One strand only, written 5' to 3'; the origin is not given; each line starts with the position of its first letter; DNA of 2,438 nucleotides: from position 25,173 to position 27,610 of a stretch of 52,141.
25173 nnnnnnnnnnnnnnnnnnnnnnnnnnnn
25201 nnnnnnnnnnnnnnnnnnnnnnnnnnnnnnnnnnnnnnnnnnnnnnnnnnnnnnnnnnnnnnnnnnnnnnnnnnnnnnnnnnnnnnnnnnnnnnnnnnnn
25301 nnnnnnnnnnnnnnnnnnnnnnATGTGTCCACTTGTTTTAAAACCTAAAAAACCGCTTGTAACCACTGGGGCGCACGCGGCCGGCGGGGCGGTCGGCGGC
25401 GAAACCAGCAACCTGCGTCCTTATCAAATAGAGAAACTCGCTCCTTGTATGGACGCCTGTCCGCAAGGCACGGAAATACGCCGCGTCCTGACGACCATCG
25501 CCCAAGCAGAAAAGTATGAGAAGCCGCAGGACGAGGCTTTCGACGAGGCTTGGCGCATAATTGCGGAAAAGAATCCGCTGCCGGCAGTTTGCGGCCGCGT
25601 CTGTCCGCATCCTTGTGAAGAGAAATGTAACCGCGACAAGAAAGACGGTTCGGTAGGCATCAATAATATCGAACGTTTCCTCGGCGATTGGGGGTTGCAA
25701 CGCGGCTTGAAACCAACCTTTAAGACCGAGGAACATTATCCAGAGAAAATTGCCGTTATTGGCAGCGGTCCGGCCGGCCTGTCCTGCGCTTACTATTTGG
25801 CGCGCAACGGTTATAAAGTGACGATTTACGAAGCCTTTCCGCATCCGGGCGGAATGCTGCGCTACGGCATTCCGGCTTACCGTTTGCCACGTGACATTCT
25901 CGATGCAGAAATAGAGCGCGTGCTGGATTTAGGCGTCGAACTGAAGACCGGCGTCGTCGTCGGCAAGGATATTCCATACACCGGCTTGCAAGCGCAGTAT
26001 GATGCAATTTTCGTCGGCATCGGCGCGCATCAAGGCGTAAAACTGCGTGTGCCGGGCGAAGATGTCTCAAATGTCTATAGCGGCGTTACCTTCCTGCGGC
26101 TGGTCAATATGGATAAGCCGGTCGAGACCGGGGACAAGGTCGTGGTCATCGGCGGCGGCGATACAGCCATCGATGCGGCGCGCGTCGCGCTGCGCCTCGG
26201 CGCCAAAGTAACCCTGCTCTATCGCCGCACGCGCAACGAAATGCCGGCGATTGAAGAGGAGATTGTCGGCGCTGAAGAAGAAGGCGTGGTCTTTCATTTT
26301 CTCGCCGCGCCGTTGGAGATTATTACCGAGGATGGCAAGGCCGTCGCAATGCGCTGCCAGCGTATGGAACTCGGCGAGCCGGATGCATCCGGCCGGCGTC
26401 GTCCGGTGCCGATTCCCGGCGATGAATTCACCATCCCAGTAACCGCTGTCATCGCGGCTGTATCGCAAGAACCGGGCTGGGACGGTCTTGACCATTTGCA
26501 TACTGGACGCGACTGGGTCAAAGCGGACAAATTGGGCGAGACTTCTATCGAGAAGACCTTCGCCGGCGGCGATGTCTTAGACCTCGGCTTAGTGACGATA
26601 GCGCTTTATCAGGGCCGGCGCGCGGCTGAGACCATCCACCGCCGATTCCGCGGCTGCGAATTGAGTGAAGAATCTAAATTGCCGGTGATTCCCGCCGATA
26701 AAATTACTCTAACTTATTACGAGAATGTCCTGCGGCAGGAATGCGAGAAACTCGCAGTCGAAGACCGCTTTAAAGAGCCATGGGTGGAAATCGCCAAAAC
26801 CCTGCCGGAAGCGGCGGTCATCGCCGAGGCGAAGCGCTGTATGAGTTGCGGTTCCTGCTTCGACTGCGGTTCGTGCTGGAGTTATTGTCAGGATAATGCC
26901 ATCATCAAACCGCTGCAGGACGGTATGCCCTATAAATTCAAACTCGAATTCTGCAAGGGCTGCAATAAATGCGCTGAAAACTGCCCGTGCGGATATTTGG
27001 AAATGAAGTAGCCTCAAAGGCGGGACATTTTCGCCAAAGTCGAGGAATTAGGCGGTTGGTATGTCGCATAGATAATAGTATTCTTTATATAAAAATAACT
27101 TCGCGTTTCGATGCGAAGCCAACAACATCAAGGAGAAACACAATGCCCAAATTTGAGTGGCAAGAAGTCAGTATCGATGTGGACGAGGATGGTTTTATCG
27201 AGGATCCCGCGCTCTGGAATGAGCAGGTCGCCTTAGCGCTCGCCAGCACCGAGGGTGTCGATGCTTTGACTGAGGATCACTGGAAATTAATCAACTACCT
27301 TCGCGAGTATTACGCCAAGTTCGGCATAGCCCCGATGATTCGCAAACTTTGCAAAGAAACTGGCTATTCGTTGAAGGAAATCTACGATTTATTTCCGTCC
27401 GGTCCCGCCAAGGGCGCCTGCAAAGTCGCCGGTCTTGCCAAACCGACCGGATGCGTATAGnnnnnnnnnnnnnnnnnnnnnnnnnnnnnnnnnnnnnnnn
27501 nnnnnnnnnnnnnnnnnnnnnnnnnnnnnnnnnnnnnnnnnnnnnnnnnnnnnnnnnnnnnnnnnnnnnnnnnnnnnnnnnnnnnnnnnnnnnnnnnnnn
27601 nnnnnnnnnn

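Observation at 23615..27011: dsrD and a dsrL-like gene coexist in the same dsr operon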

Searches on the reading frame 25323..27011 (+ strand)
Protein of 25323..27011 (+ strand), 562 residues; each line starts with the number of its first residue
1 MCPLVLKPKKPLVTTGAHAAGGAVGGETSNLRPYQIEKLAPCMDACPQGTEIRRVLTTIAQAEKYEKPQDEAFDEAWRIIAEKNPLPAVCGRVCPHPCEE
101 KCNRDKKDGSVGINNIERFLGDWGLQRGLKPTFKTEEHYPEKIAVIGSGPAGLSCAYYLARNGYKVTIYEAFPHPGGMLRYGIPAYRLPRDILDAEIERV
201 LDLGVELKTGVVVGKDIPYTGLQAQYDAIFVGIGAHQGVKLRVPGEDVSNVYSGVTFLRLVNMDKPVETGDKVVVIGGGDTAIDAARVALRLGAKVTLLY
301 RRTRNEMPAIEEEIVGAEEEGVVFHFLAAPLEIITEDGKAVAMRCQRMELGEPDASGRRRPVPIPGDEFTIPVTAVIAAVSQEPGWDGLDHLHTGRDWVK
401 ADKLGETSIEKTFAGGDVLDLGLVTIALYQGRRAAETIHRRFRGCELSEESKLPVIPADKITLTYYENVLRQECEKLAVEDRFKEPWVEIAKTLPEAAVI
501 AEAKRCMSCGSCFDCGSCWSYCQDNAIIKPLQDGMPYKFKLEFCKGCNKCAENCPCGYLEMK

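Call 4: search_protein_families(library=pfam, proteins=[window:25323-27011:+])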
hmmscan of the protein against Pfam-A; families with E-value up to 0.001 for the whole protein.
window:25323-27011:+ (562 aa): 19 families
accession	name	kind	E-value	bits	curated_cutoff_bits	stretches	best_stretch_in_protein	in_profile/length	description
PF07992.20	Pyr_redox_2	-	8.1e-30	104.7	26.1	1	142-431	2-291/291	Pyridine nucleotide-disulphide oxidoreductase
PF14691.11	Fer4_20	-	3.7e-17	62.6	25.8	1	40-127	30-111/113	Dihydroprymidine dehydrogenase domain II, 4Fe-4S cluster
PF00070.33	Pyr_redox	-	2.1e-14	54.2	22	2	272-340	1-73/82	Pyridine nucleotide-disulphide oxidoreductase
PF13738.12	Pyr_redox_3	-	1.1e-11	45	30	1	229-314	128-218/305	Pyridine nucleotide-disulphide oxidoreductase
PF13450.12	NAD_binding_8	-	2.6e-11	44.1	21.9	1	145-179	1-35/68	NAD(P)-binding Rossmann-like domain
PF12831.13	FAD_oxidored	-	6e-11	42.7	27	1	143-180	2-39/416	FAD dependent oxidoreductase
PF01266.30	DAO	-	8.4e-11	42.4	27.9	1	142-177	1-37/353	FAD dependent oxidoreductase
PF01946.23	Thi4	-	9.5e-08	32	26.2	1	141-179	18-57/235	Thi4 family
PF01262.27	AlaDh_PNT_C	-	1.3e-07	31.8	23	1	272-304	30-62/214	Alanine dehydrogenase/PNT, C-terminal domain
PF01134.28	GIDA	-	1.9e-07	30.9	22.1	0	142-169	1-28/391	Glucose inhibited division protein A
PF03486.20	HI0933_like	-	3.1e-07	30.5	50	1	142-176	2-36/244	HI0933-like protein Rossmann domain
PF01593.30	Amino_oxidase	-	2.1e-06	27.7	19.8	1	151-177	2-28/443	Flavin containing amine oxidoreductase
PF00890.30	FAD_binding_2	-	5.4e-06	26.3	20.4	1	143-173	2-32/414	FAD binding domain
PF21799.2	MurD-like_N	-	0.0001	23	27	0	142-175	2-35/88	Mur ligase MurD-like, N-terminal domain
PF13241.12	NAD_binding_7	-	0.00017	22.5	22.1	0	270-307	7-41/104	Putative NAD(P)-binding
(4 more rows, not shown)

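Call 8: search_protein_families(library=ncbifam, proteins=[window:25323-27011:+], max_evalue=0.01)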
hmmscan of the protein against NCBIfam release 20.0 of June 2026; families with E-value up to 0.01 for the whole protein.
window:25323-27011:+ (562 aa): 114 families (the best 25 are shown)
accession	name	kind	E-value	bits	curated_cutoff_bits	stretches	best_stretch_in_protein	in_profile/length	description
NF009410.0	PRK12771.1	subfamily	1.1e-173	578.9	516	1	25-561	33-562/566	NAD(P)-binding protein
NF009454.0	PRK12814.1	equivalog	8.1e-118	394.5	916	1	39-518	101-580/657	putative NADPH-dependent glutamate synthase small subunit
NF009414.0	PRK12778.1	equivalog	1.2e-114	384.2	1103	1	40-441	337-748/752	bifunctional dihydroorotate dehydrogenase B NAD binding subunit/NADPH-dependent glutamate synthase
TIGR01316.1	gltA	equivalog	1.9e-105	353.3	471.75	1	38-440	34-447/449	NADPH-dependent glutamate synthase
TIGR01318.1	gltD_gamma_fam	subfamily_domain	1.2e-90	304.3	482.95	2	69-440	68-463/467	glutamate synthase, small subunit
TIGR03315.1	Se_ygfK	equivalog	1.3e-87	294.3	835.3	1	39-555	444-934/1012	putative selenate reductase subunit YgfK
NF009408.0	PRK12769.1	equivalog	1.2e-84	284.7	1003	1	71-440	256-649/659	formate-dependent uric acid utilization protein AegA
NF009413.0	PRK12775.1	equivalog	1.2e-81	274.9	1895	1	42-440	341-752/1006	putative trifunctional 2-polyprenylphenol hydroxylase/glutamate synthase subunit beta/ferritin domain-containing protein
NF010590.0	PRK13984.1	equivalog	1.1e-78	264.9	946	1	42-442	198-606/611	putative oxidoreductase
NF009451.0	PRK12809.1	equivalog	6.9e-71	239.4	1154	1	73-441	241-633/639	formate-dependent uric acid utilization protein YgfT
NF009415.0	PRK12779.1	equivalog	4.6e-69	233.3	1519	1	71-438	230-622/944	putative bifunctional glutamate synthase subunit beta/2-polyprenylphenol hydroxylase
NF009409.0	PRK12770.1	subfamily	4.1e-64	216.9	343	1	135-440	13-348/360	putative glutamate synthase subunit beta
TIGR01317.1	GOGAT_sm_gam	subfamily_domain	3.6e-57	194.3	447.7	1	74-441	77-477/485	glutamate synthase small subunit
NF045663.1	diclust_near_Sec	equivalog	7e-42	143.4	530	2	37-251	15-214/759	pyridine nucleotide-disulfide oxidoreductase/dicluster-binding protein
NF045599.1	bili_reduct_long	exception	8.4e-16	57.3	750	1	138-297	379-531/641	bilirubin reductase, long form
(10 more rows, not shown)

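Call 11: find_homologous_proteins(query=window:25323-27008:+, max_evalue=1e-30)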
Query window:25323-27008:+ (562 aa): 7999 proteins with E <= 1e-30 among 8000 candidates; the best 120 are listed.
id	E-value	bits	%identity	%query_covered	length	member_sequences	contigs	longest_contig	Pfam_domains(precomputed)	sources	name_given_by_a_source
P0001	0.0e+0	1312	100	100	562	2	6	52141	PF13450.13,PF07992.21,PF00070.34,PF03486.21,PF01134.29,PF12831.14,PF01946.24,PF01266.31,PF01593.31,PF14691.12,PF00890.31,PF13738.13,PF01262.28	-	-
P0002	0.0e+0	1113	84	100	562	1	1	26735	PF13450.13,PF07992.21,PF00070.34,PF03486.21,PF01134.29,PF12831.14,PF01946.24,PF01266.31,PF14691.12,PF00890.31,PF13738.13,PF01262.28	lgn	-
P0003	7.4e-293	990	75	99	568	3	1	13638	PF01266.31,PF13450.13,PF14691.12,PF07992.21,PF00070.34,PF13738.13,PF03486.21,PF01262.28,PF01134.29,PF12831.14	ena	-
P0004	1.5e-289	979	74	99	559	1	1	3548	PF13450.13,PF07992.21,PF00070.34,PF03486.21,PF01134.29,PF12831.14,PF01946.24,PF01266.31,PF01593.31,PF14691.12,PF00890.31,PF13738.13,PF01262.28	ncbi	ncbi:MAG: NAD(P)-binding protein [Calditrichota bacterium]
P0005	1.7e-288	976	73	99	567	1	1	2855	PF13450.13,PF07992.21,PF00070.34,PF03486.21,PF01134.29,PF12831.14,PF01946.24,PF01266.31,PF01593.31,PF14691.12,PF00890.31,PF13738.13,PF01262.28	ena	-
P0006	1.8e-285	966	74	97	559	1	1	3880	PF14697.12,PF13450.13,PF07992.21,PF00070.34,PF03486.21,PF01134.29,PF12831.14,PF01946.24,PF01266.31,PF14691.12,PF13738.13,PF01262.28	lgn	-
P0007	1.8e-284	962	75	96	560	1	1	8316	PF13450.13,PF07992.21,PF00070.34,PF03486.21,PF01134.29,PF12831.14,PF01946.24,PF01266.31,PF01593.31,PF14691.12,PF00890.31,PF13738.13,PF01262.28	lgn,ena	-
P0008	2.5e-284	962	73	99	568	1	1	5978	PF13241.13,PF13450.13,PF07992.21,PF00070.34,PF03486.21,PF01134.29,PF12831.14,PF01946.24,PF01266.31,PF01593.31,PF14691.12,PF00890.31,PF13738.13,PF01262.28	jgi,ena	-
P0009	5.5e-284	961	74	99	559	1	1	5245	PF01946.24,PF01266.31,PF13450.13,PF14691.12,PF07992.21,PF00070.34,PF13738.13,PF03486.21,PF01262.28,PF01134.29,PF12831.14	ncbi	-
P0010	4.6e-279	945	72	97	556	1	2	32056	PF13450.13,PF07992.21,PF00070.34,PF03486.21,PF01134.29,PF12831.14,PF01946.24,PF01266.31,PF01593.31,PF14691.12,PF00890.31,PF13738.13,PF01262.28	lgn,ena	-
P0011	1.9e-278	943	72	99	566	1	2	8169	PF13241.13,PF13450.13,PF07992.21,PF00070.34,PF03486.21,PF01134.29,PF01494.26,PF12831.14,PF01946.24,PF01266.31,PF01593.31,PF14691.12,PF00890.31,PF00291.32,PF13738.13,PF01262.28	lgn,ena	-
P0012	1.8e-273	926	71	98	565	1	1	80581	PF13450.13,PF07992.21,PF00070.34,PF03486.21,PF01134.29,PF01494.26,PF12831.14,PF01946.24,PF01266.31,PF14691.12,PF00890.31,PF13738.13,PF01262.28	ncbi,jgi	-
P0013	4.3e-273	925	72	96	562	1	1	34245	PF13450.13,PF07992.21,PF00070.34,PF03486.21,PF01134.29,PF12831.14,PF01946.24,PF01266.31,PF14691.12,PF00890.31,PF13738.13,PF01262.28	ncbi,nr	ncbi:MAG: NAD(P)-binding protein [Candidatus Hatepunaea meridiana]|nr:NAD(P)-binding protein [Candid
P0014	6.8e-273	924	71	99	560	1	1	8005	PF13450.13,PF07992.21,PF00070.34,PF03486.21,PF01134.29,PF12831.14,PF01946.24,PF01266.31,PF01593.31,PF14691.12,PF00890.31,PF13738.13,PF01262.28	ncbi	-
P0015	1.4e-272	923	76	90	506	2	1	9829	PF14697.12,PF13450.13,PF07992.21,PF00070.34,PF03486.21,PF01134.29,PF12831.14,PF01946.24,PF01266.31,PF01593.31,PF14691.12,PF00890.31,PF13738.13,PF01262.28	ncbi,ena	-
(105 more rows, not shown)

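Call 18: search_solved_structures(query=window:25323-27008:+, max_evalue=1e-10)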
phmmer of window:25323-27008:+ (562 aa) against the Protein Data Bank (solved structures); distinct sequences matched with E-value up to 1e-10: 16.
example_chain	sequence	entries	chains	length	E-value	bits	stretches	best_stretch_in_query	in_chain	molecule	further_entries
9bov_A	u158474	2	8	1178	3e-114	385.5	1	40-525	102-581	Molybdopterin oxidoreductase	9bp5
9n5u_A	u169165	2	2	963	3.5e-105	355.6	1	38-466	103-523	NfnA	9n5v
8oh5_C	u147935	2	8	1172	1e-103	350.7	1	40-525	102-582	Formate dehydrogenase-O, major subunit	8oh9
5jca_L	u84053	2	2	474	9.9e-91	307.9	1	39-441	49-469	NADH-dependent Ferredoxin:NADP Oxidoreductase (NfnI) subunit alpha | NADH-dependent Ferredoxin:NADP Oxidoreductase subunit alpha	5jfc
4ylf_B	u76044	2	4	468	3.7e-87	296.1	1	66-444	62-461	Dihydropyrimidine dehydrogenase subunit A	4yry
5vj7_A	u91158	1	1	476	3.2e-82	279.8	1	39-441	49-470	Oxidoreductase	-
2vdc_G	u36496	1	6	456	3.9e-58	200.2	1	72-441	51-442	GLUTAMATE SYNTHASE [NADPH] SMALL CHAIN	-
6s6s_G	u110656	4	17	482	1.6e-57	198.2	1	72-441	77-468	Glutamate synthase [NADPH] small chain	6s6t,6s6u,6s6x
1h7x_A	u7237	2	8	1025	2.2e-40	141.6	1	40-456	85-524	DIHYDROPYRIMIDINE DEHYDROGENASE | Dihydropyrimidine dehydrogenase [NADP(+)]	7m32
1gt8_A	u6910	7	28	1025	2.2e-40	141.6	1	40-456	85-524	DIHYDROPYRIMIDINE DEHYDROGENASE | Dihydropyrimidine dehydrogenase [NADP(+)]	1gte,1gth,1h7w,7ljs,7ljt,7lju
7m31_A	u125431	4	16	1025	2.2e-40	141.6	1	40-456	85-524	Dihydropyrimidine dehydrogenase [NADP(+)]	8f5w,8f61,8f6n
7mfm_I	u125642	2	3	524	1.3e-37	132.5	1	75-305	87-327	Glutamate synthase (NADPH) small chain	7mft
5mh4_A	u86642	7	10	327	2.1e-15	59.1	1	133-356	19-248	Thioredoxin reductase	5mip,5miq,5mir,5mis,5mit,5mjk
1cjc_A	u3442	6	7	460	2.2e-13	52.5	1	135-290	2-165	PROTEIN (ADRENODOXIN REDUCTASE) | ADRENODOXIN REDUCTASE | NADPH:ADRENODOXIN OXIDOREDUCTASE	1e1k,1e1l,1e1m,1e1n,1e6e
2c7g_A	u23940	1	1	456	7.9e-11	44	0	140-290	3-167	NADPH-FERREDOXIN REDUCTASE FPRA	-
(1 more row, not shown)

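Call 26: find_related_loci(query=window:25323-27008:+, collection=genome_contigs, flank=10000)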
Query window:25323-27008:+ (562 aa) in genome_contigs; peptide patterns used: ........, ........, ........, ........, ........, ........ (x = any residue, [..] = any of these).
227 stretches matched a pattern; 196 encode a relative of the query (tblastn E <= 1e-3); the best 80 are kept; 80 distinct loci.
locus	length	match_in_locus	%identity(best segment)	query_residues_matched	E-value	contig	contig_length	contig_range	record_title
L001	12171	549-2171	72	22-562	0e+0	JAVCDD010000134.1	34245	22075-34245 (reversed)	MAG: Candidatus Hatepunaea meridiana isolate MAG_3300035698_979 Ga0374944_591215, whole genome shotgun sequence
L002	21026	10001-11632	73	19-562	0e+0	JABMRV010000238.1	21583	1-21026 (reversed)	MAG: bacterium isolate bin.11 k141_6573577, whole genome shotgun sequence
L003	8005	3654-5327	71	4-562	0e+0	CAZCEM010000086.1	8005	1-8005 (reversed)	MAG TPA_asm: uncultured bacterium isolate SRP098346_co1_144 genome assembly, contig: NODE_12283_length_8005_cov_5.012075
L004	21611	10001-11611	72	27-562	0e+0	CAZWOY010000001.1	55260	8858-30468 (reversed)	MAG TPA_asm: uncultured bacterium isolate SRP141376_co4_90 genome assembly, contig: NODE_1047_length_55260_cov_4.981342,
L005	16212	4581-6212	70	19-562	0e+0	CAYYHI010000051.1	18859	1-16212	MAG TPA_asm: uncultured bacterium isolate binchicken_co100_320 genome assembly, contig: NODE_4507_length_18859_cov_5.272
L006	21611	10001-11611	70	27-562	0e+0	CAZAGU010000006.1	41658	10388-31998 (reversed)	MAG TPA_asm: uncultured bacterium isolate SRP191223_co2_100 genome assembly, contig: NODE_227_length_41658_cov_6.393529,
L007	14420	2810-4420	69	27-562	0e+0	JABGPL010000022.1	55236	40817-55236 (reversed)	MAG: Calditrichaeota bacterium isolate co234_bin30 co234_bin30_Ctg22, whole genome shotgun sequence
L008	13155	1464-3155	66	3-562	0e+0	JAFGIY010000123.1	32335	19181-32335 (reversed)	MAG: Acidobacteria bacterium isolate Zod_Metabat.240 k87_5874994, whole genome shotgun sequence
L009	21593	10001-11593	69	33-562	0e+0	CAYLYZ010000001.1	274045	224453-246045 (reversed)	MAG TPA_asm: uncultured bacterium isolate SRP077602_co7_566 genome assembly, contig: NODE_37_length_274045_cov_18.625917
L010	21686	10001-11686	65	3-562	0e+0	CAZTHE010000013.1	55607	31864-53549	MAG TPA_asm: uncultured Acidobacteriota bacterium isolate SRP192927_co6_54 genome assembly, contig: NODE_747_length_5560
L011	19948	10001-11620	65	23-561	0e+0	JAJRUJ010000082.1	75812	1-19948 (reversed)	MAG: Candidatus Zixiibacteriota bacterium isolate Dive96_bin10.176 k141_3766054, whole genome shotgun sequence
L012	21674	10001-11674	62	4-562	0e+0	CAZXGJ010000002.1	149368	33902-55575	MAG TPA_asm: uncultured Ignavibacteriaceae bacterium isolate binchicken_co58_56 genome assembly, contig: NODE_86_length_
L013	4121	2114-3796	60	1-562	0e+0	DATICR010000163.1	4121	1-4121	MAG TPA_asm: Ignavibacteriaceae bacterium isolate SMAG_U16321 k141_1183862, whole genome shotgun sequence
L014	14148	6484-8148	62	9-561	0e+0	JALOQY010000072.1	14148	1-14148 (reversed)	MAG: Planctomycetota bacterium isolate Prado167 scaffold_6186, whole genome shotgun sequence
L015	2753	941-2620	62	1-562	0e+0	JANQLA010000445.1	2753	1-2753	MAG: Melioribacteraceae bacterium isolate PL25a_bin.33 k99_1750023, whole genome shotgun sequence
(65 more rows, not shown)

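Call 75: predict_structure(alignment_id=A4)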
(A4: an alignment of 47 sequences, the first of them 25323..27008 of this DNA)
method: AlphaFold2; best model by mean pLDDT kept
length: 562 residues; sequences in the alignment: 47
mean_pLDDT: 81.3   pTM: 0.82
mean pLDDT of the five models: 81.3, 80.7, 80.6, 77.9, 72.9
residues with pLDDT >= 90: 262; 70-90: 182; 50-70: 57; < 50: 61
segments of 3 or more residues with pLDDT < 50: 1-28, 417-421, 510-527, 538-543
pLDDT, mean of each block of 10 residues (from residue 1): 33 31 38 68 85 88 86 96 92 85 77 90 95 92 95 96 97 92 90 96 97 92 96 78 93 93 92 94 95 96 86 89 95 96 96 85 95 95 80 71 85 67 78 93 84 75 59 78 82 85 73 42 46 52 55 64 63
secondary structure, 60 per line:
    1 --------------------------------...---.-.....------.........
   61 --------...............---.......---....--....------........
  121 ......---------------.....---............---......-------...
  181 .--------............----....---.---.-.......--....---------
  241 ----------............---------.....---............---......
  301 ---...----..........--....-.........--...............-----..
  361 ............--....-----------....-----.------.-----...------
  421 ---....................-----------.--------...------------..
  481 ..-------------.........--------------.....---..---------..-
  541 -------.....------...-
elements in order: E33-35 H41-45 H52-60 H69-83 H87-93 H97-100 H103-106 H113-126 E142-146 H150-161 E165-170 H178-181 H190-201 E206-209 H219-225 E228-231 E251-253 H254-262 E272-276 H280-291 E295-300 H311-320 E323-326 E328-336 E339-353 E359-372 E375-378 E412-414 H424-443 H479-482 H496-504 H519-523 H548-552 E559-561

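Call 78: fold_search(model_id=the predicted structure, library=pdb)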
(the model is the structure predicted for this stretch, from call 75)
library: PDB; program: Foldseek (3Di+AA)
matches with E <= 10: 1970; with E <= 0.001: 591
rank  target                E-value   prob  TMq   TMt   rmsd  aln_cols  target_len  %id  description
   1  9bov_A                3.2e-52  1.00  0.79  0.39   6.5       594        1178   37  Structure of electron bifurcating Nfn-ABC complexed with NAD from Caldicellulosiruptor saccharolyticus (released 2025-03-05)
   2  8oh5_C                1.6e-50  1.00  0.78  0.39   6.6       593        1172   34  Cryo-EM structure of the electron bifurcating transhydrogenase StnABC complex from Sporomusa Ovata (state 2) (released 2023-09-13)
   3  9n5u_A                1.3e-49  1.00  0.76  0.46   7.0       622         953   34  Structure of the Thermococcus sibiricus NfnABC complex (released 2025-05-07)
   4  9n5v_A                1.5e-45  1.00  0.76  0.46   6.9       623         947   34  Structure of the NAD(H)-bound Thermococcus sibiricus NfnABC complex (released 2025-05-07)
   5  5jca_L                2.3e-43  1.00  0.66  0.79   2.8       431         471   41  NADP(H) bound NADH-dependent Ferredoxin:NADP Oxidoreductase (NfnI) from Pyrococcus furiosus (released 2017-04-12)
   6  5jfc_L                3.2e-41  1.00  0.65  0.79   2.7       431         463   39  NADH-dependent Ferredoxin:NADP Oxidoreductase (NfnI) from Pyrococcus furiosus (released 2017-04-12)
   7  4ylf_B                2.2e-39  1.00  0.65  0.77   3.4       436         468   42  Insights into flavin-based electron bifurcation via the NADH-dependent reduced ferredoxin-NADP oxidoreductase structur (released 2015-07-08)
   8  5vj7_A                1.8e-38  1.00  0.65  0.78   2.8       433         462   38  Ferredoxin NADP Oxidoreductase (Xfn) (released 2017-07-19)
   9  6s6s_E                1.7e-35  1.00  0.64  0.76   3.2       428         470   32  Structure of Azospirillum brasilense Glutamate Synthase in a4b4 oligomeric state. (released 2019-09-11)
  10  6s6t_E                4.3e-33  1.00  0.65  0.76   3.2       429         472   31  Structure of Azospirillum brasilense Glutamate Synthase in a4b3 oligomeric state (released 2019-09-11)
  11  1gth_B                4.8e-33  1.00  0.65  0.37   3.7       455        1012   28  DIHYDROPYRIMIDINE DEHYDROGENASE (DPD) FROM PIG, TERNARY COMPLEX WITH NADPH AND 5-IODOURACIL (released 2002-04-11)
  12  7m32_A                7.2e-33  1.00  0.64  0.37   3.8       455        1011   28  Dihydropyrimidine Dehydrogenase (DPD) C671A Mutant Soaked with Uracil and NADPH Anaerobically (released 2021-06-09)
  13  8f5w_C                1.1e-32  1.00  0.64  0.36   4.1       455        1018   28  Dihydropyrimidine Dehydrogenase (DPD) C671S Mutant Soaked with Dihydrothymine and NADPH Quasi-Anaerobically (released 2023-02-01)
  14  1h7w_B                1.3e-32  1.00  0.64  0.36   3.9       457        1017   29  Dihydropyrimidine dehydrogenase (DPD) from pig (released 2001-02-23)
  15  2vdc_G                1.4e-32  1.00  0.64  0.78   3.3       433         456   30  THE 9.5 A RESOLUTION STRUCTURE OF GLUTAMATE SYNTHASE FROM CRYO-ELECTRON MICROSCOPY AND ITS OLIGOMERIZATION BEHAVIOR IN (released 2008-01-15)
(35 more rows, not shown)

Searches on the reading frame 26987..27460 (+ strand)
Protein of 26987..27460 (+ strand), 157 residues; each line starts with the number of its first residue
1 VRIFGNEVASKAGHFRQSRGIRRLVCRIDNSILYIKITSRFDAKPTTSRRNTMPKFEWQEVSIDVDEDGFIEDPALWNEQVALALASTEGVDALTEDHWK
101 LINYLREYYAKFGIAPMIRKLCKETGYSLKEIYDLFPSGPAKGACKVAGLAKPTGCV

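Call 4: search_protein_families(library=pfam, proteins=[window:26987-27460:+])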
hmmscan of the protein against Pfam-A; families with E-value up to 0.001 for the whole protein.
window:26987-27460:+ (157 aa): 1 family
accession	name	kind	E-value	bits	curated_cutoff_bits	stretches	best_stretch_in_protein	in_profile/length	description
PF04358.19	DsrC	-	3.4e-36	124.4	24.9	1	59-157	3-107/107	DsrC like protein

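Call 8: search_protein_families(library=ncbifam, proteins=[window:26987-27460:+], max_evalue=0.01)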
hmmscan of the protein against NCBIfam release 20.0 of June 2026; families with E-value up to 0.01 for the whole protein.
window:26987-27460:+ (157 aa): 2 families
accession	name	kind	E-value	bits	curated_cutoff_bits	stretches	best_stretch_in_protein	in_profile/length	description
TIGR03342.1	dsrC_tusE_dsvC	subfamily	1.3e-32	112.3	53.5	1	58-157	3-108/108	TusE/DsrC/DsvC family sulfur relay protein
NF008562.0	PRK11508.1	equivalog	3.3e-20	72.3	191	1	56-157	4-109/109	sulfurtransferase TusE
